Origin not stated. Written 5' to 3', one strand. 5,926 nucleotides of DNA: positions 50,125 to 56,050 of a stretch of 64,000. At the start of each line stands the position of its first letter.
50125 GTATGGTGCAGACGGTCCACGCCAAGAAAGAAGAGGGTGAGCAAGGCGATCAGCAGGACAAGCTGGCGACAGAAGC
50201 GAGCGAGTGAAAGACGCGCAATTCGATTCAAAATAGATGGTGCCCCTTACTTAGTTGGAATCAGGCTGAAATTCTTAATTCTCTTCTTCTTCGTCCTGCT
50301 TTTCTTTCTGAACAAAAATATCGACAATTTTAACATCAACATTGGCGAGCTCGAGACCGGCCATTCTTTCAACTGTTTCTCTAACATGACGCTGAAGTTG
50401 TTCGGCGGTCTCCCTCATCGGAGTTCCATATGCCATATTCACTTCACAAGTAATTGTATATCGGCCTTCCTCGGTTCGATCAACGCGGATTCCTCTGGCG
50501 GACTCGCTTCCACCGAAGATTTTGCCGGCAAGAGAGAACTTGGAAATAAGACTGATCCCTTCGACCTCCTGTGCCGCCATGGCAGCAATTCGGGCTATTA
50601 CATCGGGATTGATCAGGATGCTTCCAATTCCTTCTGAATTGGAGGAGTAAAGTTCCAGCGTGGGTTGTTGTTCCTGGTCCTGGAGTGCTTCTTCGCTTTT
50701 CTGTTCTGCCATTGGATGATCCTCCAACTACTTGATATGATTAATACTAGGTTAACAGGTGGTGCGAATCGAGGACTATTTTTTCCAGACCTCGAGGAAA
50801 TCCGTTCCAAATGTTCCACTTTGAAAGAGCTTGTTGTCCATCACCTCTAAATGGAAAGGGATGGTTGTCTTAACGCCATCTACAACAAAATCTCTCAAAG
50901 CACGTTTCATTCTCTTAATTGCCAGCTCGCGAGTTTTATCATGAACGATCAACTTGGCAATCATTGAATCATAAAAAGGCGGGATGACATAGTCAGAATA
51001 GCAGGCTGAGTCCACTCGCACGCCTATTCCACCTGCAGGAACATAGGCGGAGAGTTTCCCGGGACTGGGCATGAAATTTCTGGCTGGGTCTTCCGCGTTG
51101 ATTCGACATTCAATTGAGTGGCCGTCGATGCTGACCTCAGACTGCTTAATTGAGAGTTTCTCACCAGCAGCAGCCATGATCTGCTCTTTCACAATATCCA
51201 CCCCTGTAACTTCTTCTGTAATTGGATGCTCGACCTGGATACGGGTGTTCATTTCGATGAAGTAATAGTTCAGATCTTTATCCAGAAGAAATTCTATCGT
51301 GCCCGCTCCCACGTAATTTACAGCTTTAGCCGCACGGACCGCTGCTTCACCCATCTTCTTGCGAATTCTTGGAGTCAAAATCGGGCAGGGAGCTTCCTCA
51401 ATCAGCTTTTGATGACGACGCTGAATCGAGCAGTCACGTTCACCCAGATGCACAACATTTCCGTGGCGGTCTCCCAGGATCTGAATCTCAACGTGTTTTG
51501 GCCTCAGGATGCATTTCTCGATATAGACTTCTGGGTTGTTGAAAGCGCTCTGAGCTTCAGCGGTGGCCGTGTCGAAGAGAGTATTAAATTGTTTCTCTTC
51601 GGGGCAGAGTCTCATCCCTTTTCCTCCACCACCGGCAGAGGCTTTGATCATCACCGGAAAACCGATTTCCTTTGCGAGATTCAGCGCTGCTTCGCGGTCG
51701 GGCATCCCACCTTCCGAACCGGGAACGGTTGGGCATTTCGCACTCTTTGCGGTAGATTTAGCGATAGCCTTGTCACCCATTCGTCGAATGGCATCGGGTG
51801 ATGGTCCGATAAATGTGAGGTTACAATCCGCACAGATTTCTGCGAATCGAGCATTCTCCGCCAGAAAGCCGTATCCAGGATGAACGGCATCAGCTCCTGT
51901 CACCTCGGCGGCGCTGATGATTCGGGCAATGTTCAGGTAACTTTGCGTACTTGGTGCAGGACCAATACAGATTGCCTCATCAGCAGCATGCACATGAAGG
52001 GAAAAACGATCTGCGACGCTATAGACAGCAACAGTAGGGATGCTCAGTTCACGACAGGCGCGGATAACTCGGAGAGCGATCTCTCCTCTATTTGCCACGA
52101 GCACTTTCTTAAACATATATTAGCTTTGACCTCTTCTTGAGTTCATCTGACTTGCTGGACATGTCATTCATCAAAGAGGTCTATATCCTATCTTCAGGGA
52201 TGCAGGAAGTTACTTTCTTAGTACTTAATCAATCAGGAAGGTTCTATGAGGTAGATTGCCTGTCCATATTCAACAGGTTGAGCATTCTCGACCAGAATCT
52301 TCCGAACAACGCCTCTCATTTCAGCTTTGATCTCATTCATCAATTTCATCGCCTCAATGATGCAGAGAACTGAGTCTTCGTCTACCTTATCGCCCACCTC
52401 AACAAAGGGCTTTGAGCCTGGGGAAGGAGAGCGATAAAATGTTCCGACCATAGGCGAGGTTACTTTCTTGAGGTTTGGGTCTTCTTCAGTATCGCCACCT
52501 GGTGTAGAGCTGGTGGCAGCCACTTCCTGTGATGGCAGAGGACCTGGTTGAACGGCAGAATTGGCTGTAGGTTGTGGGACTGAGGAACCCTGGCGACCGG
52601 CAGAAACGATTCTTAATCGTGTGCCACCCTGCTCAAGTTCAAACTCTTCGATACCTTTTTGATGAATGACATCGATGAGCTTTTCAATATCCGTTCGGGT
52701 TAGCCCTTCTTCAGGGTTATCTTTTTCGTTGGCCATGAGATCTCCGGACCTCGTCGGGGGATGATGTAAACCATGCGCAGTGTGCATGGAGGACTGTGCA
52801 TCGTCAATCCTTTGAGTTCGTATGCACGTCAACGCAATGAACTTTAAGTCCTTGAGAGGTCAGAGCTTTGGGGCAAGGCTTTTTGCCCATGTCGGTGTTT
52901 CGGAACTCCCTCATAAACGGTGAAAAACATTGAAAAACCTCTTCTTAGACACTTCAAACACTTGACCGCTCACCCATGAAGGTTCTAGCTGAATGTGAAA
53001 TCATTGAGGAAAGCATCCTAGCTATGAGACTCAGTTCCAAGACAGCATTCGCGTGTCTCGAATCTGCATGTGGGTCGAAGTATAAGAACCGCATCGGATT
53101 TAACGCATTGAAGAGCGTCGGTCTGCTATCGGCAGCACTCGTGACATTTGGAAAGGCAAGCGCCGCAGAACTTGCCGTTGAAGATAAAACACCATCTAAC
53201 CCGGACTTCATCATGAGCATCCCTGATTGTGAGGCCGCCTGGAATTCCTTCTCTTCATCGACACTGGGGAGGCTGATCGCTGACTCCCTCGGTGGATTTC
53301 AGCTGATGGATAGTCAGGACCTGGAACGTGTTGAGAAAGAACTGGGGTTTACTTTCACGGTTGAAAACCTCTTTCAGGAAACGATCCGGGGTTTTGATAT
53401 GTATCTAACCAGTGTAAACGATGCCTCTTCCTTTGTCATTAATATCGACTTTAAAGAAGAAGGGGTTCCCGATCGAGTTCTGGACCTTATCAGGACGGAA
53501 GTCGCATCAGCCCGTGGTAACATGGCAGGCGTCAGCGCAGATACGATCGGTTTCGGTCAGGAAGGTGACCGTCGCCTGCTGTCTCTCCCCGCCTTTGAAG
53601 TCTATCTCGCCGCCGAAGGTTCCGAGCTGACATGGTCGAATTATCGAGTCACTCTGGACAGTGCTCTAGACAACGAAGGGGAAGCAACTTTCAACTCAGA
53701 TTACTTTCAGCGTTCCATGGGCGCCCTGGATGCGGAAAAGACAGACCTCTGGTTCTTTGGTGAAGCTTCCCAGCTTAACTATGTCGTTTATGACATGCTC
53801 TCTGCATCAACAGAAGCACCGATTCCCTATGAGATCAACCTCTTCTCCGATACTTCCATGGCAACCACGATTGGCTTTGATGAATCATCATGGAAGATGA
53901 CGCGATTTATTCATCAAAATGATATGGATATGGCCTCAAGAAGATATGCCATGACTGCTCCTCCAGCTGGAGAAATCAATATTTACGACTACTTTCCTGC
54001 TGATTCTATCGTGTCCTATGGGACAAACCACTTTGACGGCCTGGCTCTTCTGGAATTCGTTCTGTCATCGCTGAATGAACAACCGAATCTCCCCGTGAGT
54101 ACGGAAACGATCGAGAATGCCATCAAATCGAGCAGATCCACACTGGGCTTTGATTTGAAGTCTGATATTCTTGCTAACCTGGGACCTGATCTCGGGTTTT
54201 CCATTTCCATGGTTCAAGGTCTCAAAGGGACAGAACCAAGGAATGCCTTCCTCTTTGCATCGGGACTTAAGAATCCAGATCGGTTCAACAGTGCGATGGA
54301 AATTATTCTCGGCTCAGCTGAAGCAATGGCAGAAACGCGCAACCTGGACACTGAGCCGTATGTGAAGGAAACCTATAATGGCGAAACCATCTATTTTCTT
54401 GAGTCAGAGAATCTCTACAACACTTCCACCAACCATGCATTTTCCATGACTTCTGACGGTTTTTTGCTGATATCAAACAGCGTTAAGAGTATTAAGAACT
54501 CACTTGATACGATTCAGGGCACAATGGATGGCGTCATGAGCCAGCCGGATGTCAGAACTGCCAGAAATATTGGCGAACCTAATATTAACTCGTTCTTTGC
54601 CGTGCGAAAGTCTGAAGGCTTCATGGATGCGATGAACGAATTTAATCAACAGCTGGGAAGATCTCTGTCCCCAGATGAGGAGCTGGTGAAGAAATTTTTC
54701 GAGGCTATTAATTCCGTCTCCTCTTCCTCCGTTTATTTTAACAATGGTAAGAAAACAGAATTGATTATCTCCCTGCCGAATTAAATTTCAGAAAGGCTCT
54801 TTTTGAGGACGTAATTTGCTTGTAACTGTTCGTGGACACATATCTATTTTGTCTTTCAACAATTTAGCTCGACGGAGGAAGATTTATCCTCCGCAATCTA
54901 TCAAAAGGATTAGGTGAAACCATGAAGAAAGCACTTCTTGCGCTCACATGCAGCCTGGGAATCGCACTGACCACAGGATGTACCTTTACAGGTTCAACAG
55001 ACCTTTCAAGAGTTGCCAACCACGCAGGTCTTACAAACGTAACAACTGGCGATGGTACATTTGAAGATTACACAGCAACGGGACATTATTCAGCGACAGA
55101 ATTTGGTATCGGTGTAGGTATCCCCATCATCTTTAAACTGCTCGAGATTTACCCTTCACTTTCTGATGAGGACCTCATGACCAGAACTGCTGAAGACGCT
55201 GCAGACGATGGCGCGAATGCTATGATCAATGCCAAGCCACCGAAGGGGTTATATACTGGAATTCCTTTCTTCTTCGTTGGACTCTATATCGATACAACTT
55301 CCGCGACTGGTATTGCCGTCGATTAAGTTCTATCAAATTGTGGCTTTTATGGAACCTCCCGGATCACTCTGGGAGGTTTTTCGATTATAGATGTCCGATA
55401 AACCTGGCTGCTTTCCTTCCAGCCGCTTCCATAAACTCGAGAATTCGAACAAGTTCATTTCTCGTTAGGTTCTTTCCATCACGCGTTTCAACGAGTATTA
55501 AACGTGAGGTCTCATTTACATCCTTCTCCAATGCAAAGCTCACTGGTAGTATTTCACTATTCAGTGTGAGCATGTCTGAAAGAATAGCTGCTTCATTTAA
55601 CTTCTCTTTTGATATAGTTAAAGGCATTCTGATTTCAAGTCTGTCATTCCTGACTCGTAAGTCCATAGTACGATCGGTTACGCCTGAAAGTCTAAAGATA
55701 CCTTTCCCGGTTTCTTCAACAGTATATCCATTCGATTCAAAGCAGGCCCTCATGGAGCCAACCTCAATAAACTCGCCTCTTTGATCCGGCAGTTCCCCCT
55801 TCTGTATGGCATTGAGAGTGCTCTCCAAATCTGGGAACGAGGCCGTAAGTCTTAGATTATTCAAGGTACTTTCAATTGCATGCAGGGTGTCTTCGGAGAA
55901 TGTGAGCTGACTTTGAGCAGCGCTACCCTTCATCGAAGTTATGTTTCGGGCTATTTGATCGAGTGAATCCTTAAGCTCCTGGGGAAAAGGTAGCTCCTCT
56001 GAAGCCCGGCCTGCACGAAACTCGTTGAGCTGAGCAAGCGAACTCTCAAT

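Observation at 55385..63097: Two-gene unit: flotillin-like SPFH scaffold with extended EA-repeat, followed 6 nt later by a 1873-aa coiled-coil protein carrying one MoxR/AAA_5 ATPase core. This is a candidate undescribed membrane-associated ATPase system.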

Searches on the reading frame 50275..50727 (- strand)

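Call 13: search_protein_families(library=pfam, proteins=[window:50275-50727:-], max_evalue=0.01)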
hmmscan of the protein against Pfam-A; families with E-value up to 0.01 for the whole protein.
window:50275-50727:- (150 aa): 1 family
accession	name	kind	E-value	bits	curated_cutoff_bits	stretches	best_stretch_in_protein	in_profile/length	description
PF03780.18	Asp23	-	8.5e-23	81.3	28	1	35-137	3-107/108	Asp23 family, cell envelope-related function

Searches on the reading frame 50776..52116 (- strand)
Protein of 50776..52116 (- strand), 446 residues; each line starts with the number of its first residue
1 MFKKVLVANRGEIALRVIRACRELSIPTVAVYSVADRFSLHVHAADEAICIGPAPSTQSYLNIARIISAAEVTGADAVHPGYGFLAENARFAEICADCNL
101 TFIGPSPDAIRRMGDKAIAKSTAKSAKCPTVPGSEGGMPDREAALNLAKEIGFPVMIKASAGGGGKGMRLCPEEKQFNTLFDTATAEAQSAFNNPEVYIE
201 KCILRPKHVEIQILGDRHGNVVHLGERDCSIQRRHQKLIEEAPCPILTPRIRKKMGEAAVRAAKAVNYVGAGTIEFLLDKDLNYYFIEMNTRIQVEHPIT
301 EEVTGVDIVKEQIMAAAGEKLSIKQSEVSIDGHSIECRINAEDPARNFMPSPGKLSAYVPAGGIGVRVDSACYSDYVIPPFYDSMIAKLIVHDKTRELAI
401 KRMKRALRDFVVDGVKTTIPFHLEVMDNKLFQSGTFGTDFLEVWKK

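Call 13: search_protein_families(library=pfam, proteins=[window:50776-52116:-], max_evalue=0.01)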
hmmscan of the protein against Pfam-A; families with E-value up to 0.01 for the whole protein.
window:50776-52116:- (446 aa): 7 families
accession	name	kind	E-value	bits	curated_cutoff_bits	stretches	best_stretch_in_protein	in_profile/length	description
PF02786.22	CPSase_L_D2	-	7.2e-80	267.9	19.8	1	115-323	1-210/211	Carbamoyl-phosphate synthase L chain, ATP binding domain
PF00289.28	Biotin_carb_N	-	1.6e-48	164.2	25.5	1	1-110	1-110/110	Biotin carboxylase, N-terminal domain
PF02785.25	Biotin_carb_C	-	5e-41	139.6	32.4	1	336-442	1-107/108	Biotin carboxylase C-terminal domain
PF07478.18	Dala_Dala_lig_C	-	3.8e-10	40.1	24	1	142-291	26-174/204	D-ala D-ala ligase C-terminus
PF02222.28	ATP-grasp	-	6.2e-08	32.9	27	1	140-281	18-152/179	ATP-grasp domain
PF08443.16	RimK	-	1.6e-05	25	21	0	252-312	128-184/188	RimK-like ATP-grasp domain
PF02655.19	ATP-grasp_3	-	0.0039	17.7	23.2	1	148-294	27-158/160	ATP-grasp domain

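Call 64: find_encoding_contigs(protein=window:50776-52116:-, flank=2000, max_places=1)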
Protein window:50776-52116:- (446 aa): no gene with exactly this product is on record in the collection.

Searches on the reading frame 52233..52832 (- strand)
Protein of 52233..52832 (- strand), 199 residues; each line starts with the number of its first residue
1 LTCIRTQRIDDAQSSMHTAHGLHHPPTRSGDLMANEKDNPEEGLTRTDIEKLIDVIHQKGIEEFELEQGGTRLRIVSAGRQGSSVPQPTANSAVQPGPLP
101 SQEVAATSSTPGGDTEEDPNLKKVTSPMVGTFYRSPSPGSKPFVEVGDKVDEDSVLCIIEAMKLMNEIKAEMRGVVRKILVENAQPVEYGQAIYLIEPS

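Call 13: search_protein_families(library=pfam, proteins=[window:52233-52832:-], max_evalue=0.01)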
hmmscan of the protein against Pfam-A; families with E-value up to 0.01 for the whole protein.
window:52233-52832:- (199 aa): 1 family
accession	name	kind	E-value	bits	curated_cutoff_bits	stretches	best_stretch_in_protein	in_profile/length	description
PF00364.28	Biotin_lipoyl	-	1.8e-23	82.6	22.1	1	123-195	2-72/73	Biotin-requiring enzyme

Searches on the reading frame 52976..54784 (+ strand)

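Call 13: search_protein_families(library=pfam, proteins=[window:52976-54784:+], max_evalue=0.01)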
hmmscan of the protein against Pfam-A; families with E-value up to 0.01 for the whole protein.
window:52976-54784:+ (602 aa): 1 family
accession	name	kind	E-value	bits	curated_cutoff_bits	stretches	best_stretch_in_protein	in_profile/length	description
PF11832.13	DUF3352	-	8.1e-08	31.8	26.8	1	458-537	149-225/536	Protein of unknown function (DUF3352)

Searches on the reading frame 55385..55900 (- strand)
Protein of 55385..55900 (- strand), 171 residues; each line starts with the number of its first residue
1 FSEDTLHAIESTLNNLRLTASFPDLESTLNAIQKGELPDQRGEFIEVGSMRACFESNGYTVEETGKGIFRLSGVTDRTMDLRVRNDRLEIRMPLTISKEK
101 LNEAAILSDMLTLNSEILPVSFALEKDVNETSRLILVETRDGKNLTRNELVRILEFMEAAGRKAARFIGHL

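Call 23: search_protein_families(library=pfam, proteins=[window:55385-55900:-], max_evalue=0.1)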
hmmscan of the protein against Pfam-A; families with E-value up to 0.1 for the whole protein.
window:55385-55900:- (171 aa): 1 family
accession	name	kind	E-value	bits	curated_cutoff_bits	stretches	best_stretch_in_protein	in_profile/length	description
PF22550.1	CesT_Tir_1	-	0.0044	17.4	27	1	62-156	22-113/131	CesT_Tir_1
